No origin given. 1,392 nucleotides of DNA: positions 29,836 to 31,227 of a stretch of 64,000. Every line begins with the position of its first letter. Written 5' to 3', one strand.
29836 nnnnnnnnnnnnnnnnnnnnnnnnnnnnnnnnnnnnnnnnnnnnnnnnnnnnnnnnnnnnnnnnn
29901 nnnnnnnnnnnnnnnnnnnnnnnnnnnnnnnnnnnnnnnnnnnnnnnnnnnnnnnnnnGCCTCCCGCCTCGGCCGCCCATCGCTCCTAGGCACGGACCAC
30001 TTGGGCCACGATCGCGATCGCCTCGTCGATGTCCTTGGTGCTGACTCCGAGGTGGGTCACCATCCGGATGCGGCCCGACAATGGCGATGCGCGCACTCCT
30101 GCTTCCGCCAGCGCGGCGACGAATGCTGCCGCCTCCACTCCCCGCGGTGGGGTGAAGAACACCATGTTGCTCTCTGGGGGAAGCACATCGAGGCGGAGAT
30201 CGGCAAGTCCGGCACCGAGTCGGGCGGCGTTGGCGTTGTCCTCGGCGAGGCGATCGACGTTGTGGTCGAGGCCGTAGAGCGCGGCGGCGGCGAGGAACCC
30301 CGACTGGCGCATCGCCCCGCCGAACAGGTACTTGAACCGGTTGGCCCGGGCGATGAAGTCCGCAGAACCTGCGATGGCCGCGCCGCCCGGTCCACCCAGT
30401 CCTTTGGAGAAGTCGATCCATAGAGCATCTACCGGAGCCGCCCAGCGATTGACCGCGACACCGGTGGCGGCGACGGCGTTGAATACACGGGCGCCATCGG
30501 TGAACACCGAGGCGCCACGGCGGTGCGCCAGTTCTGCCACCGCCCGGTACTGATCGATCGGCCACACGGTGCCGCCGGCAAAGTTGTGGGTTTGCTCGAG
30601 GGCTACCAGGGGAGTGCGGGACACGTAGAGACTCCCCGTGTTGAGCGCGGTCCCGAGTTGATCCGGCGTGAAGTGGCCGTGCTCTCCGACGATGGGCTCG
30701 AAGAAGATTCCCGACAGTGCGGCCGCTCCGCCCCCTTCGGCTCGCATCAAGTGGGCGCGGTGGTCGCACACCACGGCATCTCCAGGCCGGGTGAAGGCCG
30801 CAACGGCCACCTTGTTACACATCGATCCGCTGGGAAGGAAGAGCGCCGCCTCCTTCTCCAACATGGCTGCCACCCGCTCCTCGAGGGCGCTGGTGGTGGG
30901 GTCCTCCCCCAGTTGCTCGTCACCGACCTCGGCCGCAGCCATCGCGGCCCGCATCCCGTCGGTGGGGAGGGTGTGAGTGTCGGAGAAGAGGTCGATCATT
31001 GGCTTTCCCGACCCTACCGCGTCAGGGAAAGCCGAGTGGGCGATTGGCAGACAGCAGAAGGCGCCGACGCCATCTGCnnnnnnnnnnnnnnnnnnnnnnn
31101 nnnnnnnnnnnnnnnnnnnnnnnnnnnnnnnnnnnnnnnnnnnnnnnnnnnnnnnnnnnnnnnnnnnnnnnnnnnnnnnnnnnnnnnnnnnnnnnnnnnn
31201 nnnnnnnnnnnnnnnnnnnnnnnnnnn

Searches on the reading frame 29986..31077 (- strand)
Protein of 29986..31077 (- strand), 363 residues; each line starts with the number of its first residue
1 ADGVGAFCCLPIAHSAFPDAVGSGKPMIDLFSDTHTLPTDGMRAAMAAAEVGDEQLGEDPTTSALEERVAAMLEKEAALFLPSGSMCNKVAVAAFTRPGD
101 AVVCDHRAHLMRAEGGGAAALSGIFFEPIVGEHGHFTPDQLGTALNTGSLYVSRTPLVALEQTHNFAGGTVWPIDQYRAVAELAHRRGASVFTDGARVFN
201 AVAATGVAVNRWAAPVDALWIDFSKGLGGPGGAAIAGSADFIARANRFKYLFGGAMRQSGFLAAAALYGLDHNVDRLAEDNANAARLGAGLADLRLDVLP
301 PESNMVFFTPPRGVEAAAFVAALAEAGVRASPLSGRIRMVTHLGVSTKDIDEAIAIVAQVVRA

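Call 55: search_protein_families(library=pfam, proteins=[window:29986-31077:-], max_evalue=0.0001)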
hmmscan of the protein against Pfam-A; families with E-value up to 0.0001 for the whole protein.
window:29986-31077:- (363 aa): 3 families
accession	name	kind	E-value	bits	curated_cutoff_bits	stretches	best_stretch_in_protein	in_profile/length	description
PF01212.27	Beta_elim_lyase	-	6.4e-87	292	27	1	29-307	1-282/288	Beta-eliminating lyase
PF00155.27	Aminotran_1_2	-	3.2e-17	63.2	19.7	1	35-355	17-359/361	Aminotransferase class I and II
PF01053.26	Cys_Met_Meta_PP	-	8.2e-05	21.7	27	1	59-108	51-100/381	Cys/Met metabolism PLP-dependent enzyme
